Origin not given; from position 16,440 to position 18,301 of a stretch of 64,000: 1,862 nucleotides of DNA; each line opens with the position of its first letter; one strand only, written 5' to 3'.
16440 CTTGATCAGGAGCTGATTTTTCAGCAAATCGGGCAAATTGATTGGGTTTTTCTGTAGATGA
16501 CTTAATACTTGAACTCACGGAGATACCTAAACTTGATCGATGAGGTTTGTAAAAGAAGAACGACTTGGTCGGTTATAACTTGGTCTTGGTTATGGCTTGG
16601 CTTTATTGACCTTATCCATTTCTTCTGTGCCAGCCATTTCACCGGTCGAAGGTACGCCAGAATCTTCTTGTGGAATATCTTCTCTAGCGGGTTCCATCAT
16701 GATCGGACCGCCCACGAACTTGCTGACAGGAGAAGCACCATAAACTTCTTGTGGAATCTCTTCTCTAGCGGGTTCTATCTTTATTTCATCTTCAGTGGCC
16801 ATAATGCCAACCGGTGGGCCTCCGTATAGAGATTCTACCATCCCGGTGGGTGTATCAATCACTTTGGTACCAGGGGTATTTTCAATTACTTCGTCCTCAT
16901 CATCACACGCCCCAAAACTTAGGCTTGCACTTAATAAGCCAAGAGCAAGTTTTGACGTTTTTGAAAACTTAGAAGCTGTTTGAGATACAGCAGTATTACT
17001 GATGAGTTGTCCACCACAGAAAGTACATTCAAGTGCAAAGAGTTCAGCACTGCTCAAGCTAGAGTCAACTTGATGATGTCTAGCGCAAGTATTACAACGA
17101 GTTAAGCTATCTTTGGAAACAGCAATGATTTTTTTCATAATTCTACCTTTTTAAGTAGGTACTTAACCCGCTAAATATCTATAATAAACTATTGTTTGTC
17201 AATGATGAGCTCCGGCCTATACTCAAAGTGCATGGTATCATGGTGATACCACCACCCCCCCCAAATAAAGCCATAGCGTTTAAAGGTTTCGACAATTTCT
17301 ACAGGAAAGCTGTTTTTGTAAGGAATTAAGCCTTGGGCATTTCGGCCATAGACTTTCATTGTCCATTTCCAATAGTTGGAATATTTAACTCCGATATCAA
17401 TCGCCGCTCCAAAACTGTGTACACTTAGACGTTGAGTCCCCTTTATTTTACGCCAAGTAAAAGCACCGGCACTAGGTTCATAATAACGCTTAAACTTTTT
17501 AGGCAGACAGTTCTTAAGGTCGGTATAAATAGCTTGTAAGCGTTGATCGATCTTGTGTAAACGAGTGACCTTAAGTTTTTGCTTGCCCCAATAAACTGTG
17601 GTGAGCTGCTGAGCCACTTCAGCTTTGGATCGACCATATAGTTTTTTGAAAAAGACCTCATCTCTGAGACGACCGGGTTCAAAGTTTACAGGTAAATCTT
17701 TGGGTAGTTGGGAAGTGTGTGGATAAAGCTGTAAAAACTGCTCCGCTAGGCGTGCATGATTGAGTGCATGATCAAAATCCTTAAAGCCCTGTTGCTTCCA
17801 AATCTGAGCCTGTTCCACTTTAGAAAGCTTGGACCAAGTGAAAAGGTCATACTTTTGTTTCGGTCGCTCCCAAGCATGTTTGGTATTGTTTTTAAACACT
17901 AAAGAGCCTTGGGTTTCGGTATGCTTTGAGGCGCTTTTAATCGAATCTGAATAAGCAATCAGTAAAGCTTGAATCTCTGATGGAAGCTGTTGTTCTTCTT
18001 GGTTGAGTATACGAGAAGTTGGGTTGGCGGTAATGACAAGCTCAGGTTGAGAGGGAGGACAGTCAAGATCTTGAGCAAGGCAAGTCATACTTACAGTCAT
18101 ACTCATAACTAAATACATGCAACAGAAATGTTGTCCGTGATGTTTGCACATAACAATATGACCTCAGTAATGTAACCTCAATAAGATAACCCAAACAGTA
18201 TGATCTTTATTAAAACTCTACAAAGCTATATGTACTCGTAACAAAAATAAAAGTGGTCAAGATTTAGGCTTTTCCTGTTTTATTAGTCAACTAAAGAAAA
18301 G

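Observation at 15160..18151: Orphan radical SAM/SPASM maturase in an operon with a zinc-ribbon membrane protein and an M15 peptidoglycan peptidase, with no visible precursor peptide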

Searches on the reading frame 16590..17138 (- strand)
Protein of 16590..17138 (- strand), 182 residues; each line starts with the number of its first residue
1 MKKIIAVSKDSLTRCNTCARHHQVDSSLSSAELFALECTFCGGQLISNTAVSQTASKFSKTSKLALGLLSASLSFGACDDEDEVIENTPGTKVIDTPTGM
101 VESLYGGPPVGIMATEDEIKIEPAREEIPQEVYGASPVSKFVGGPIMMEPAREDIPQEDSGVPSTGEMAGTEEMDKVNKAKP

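Call 3: search_protein_families(library=ncbifam, proteins=[window:16590-17138:-], max_evalue=0.01)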
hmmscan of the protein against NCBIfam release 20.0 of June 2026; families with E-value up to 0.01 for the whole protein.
window:16590-17138:- (182 aa): 0 families

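Call 4: search_protein_families(library=pfam, proteins=[window:16590-17138:-], max_evalue=0.01)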
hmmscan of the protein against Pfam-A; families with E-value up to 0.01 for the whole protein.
window:16590-17138:- (182 aa): 1 family
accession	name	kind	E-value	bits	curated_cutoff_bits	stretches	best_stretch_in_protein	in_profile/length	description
PF25303.1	DUF7879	-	0.0047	17.3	26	1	8-45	109-145/146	Family of unknown function (DUF7879)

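Call 56: find_homologous_proteins(query=window:16590-17138:-, max_evalue=0.001)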
Query window:16590-17138:- (182 aa): 6 proteins with E <= 0.001 among 100 candidates.
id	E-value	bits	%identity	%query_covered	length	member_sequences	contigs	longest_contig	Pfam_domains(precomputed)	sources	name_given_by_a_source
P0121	1.7e-113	394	100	100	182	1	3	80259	-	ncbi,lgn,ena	-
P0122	1.8e-48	183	76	64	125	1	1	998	-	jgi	jgi:hypothetical protein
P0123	1.6e-39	154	52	86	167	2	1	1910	-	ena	-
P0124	2.4e-28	117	50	72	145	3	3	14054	-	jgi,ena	jgi:hypothetical protein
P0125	5.1e-27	113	49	72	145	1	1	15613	-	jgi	jgi:hypothetical protein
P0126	3.9e-26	110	43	86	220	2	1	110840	-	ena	-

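Call 59: find_encoding_contigs(protein=P0121, flank=3000, max_places=3)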
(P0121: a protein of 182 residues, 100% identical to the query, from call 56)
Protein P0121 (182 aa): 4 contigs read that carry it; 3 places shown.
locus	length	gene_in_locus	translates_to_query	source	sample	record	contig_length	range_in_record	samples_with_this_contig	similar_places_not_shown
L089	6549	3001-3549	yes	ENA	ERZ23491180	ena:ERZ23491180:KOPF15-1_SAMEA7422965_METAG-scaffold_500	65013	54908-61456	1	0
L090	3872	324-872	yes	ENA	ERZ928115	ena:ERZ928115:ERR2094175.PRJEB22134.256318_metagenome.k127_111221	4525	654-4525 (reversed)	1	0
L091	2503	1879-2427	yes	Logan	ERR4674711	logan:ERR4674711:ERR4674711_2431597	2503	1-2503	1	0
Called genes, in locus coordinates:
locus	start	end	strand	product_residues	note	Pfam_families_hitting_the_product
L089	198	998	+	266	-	-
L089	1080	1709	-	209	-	-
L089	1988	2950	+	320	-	PF13539:Peptidase_M15_4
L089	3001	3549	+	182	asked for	-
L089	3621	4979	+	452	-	PF04055:Radical_SAM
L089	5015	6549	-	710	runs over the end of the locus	PF08245:Mur_ligase_M, PF02875:Mur_ligase_C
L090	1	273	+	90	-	?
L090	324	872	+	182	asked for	-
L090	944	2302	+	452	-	PF04055:Radical_SAM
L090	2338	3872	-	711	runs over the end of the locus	-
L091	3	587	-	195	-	?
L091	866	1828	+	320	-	PF13539:Peptidase_M15_4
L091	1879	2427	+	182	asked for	-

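Call 79: search_protein_representatives(alignment_id=A2)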
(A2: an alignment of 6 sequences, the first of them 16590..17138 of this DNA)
Query: 6 sequences, 172 profile positions. Proteins with E-value up to 0.001 (for the whole library): 95; up to 1e-10: 39; up to 1e-30: 17. The best 95 are listed.
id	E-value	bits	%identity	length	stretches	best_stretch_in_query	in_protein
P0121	9.5e-83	292.6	-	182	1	3-172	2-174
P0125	9.0e-60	217.8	-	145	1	1-167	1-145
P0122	3.9e-57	209.2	-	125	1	29-150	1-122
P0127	8.4e-51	188.6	-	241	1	1-169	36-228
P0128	9.9e-50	185.1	-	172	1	1-166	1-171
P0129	6.1e-49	182.5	-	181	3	1-119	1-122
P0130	1.8e-45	171.2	-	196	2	1-165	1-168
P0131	2.5e-44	167.5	-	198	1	1-166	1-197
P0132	8.7e-43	162.5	-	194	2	1-170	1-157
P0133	3.9e-42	160.4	-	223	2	1-168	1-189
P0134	5.1e-42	160.0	-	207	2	1-170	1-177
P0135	9.5e-42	159.1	-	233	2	1-170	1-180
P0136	2.0e-39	151.5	-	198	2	1-167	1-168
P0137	6.9e-39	149.8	-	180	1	1-167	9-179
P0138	2.2e-37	144.9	-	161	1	1-124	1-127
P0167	2.4e-08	50.4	-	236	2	3-165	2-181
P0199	6.8e-05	39.1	-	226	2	5-149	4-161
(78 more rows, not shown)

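Call 81: predict_structure(alignment_id=A2)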
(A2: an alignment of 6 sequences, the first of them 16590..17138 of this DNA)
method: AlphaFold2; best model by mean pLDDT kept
length: 182 residues; sequences in the alignment: 6
mean_pLDDT: 52.8   pTM: 0.26
mean pLDDT of the five models: 52.8, 51.1, 48.6, 45.1, 42.8
residues with pLDDT >= 90: 2; 70-90: 37; 50-70: 21; < 50: 122
segments of 3 or more residues with pLDDT < 50: 53-59, 62-64, 66-81, 83-120, 122-127, 132-144, 146-176, 178-181
pLDDT, mean of each block of 10 residues (from residue 1): 61 86 83 86 80 47 49 44 44 37 39 41 47 41 43 43 38 44 44
secondary structure, 60 per line:
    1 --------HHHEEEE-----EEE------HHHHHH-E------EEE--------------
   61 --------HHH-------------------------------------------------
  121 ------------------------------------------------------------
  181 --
elements in order: E12-15 E21-23 H30-35 E44-46

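Call 82: find_encoding_contigs(protein=P0199, flank=3000, max_places=1)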
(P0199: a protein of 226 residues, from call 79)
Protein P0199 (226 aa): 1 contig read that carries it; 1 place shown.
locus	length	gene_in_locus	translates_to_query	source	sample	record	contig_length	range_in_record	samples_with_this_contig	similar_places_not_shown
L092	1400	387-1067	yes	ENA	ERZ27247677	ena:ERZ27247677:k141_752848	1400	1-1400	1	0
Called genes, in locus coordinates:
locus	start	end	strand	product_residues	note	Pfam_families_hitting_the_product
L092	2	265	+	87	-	?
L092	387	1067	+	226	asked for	-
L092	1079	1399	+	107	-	?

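Call 83: find_encoding_contigs(protein=P0167, flank=3000, max_places=1)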
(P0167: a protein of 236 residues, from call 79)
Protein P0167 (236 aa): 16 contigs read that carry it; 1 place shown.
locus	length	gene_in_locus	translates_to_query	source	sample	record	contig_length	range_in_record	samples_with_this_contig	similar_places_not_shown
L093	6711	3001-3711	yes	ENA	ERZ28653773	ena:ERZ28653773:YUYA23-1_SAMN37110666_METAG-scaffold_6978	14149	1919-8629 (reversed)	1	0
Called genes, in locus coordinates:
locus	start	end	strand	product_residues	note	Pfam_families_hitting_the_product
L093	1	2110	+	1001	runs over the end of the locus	-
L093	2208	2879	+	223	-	PF01810:LysE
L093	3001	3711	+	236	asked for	-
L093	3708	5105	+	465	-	PF04055:Radical_SAM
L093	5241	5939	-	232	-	PF01965:DJ-1_PfpI, PF17124:ThiJ_like (faint)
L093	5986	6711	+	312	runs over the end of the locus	PF00126:HTH_1, PF03466:LysR_substrate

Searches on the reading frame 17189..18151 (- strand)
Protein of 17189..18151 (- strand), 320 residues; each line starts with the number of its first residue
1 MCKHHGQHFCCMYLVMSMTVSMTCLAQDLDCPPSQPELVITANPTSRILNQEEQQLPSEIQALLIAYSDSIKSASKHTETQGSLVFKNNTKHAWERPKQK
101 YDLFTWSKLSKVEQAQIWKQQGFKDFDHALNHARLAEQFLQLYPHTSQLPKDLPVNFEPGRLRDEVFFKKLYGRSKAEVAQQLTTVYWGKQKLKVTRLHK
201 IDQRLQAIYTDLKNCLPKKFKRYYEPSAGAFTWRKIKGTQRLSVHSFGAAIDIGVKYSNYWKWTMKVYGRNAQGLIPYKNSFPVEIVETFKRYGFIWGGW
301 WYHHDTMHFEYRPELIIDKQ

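Call 3: search_protein_families(library=ncbifam, proteins=[window:17189-18151:-], max_evalue=0.01)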
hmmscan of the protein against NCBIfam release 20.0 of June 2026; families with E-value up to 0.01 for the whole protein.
window:17189-18151:- (320 aa): 0 families

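Call 4: search_protein_families(library=pfam, proteins=[window:17189-18151:-], max_evalue=0.01)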
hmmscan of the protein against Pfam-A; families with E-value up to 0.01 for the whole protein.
window:17189-18151:- (320 aa): 1 family
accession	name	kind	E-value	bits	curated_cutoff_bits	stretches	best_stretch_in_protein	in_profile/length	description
PF13539.11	Peptidase_M15_4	-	2.8e-18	66.7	25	1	238-311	2-70/70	D-alanyl-D-alanine carboxypeptidase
